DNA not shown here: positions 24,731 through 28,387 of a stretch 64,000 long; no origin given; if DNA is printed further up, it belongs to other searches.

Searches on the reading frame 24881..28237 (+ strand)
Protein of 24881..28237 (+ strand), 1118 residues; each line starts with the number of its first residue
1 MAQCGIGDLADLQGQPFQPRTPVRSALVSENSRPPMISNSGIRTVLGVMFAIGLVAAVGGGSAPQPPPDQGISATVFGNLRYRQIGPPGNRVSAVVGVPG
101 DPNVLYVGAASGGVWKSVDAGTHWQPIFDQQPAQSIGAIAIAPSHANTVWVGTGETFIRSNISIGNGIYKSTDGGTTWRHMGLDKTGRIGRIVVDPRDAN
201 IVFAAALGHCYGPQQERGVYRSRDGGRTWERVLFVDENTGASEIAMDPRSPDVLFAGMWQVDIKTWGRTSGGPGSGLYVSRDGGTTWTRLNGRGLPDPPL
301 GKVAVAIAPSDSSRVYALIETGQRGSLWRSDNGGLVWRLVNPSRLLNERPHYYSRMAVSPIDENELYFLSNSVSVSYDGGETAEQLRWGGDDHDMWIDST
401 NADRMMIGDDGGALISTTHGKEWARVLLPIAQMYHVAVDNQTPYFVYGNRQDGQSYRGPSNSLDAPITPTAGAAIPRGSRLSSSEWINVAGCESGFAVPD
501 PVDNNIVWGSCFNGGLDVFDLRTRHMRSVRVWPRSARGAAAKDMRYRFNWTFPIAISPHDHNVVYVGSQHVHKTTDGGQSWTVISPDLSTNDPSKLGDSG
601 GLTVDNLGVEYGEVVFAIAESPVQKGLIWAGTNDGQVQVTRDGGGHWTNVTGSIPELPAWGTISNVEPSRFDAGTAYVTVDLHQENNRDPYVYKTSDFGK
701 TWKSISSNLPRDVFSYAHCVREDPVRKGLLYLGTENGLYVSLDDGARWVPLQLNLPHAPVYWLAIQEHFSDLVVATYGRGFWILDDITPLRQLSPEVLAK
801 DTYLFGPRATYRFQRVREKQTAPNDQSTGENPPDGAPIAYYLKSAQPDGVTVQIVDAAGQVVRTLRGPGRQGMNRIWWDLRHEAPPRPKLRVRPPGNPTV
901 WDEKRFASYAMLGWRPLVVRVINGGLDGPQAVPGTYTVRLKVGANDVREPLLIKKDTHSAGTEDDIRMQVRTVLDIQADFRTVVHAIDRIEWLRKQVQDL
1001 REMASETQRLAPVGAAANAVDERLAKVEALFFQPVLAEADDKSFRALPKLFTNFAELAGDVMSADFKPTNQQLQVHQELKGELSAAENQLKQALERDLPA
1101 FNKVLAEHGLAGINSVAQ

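Call 27: search_protein_families(library=pfam, proteins=[window:24881-28237:+], max_evalue=0.001)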
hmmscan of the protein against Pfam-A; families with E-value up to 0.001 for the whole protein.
window:24881-28237:+ (1118 aa): 4 families
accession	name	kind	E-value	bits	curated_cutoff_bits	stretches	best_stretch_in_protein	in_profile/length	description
PF15902.12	Sortilin-Vps10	-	1.7e-24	86.9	33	2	114-232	3-112/446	Sortilin, neurotensin receptor 3,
PF02012.26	BNR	-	1.1e-09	37.2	27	0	278-288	1-11/12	BNR/Asp-box repeat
PF24316.1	Tli3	-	6.3e-06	27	27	0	190-234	53-101/129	T6SS Tli3 immunity protein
PF13088.12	BNR_2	-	1e-05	25.5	31.4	0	166-349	84-257/277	BNR repeat-like domain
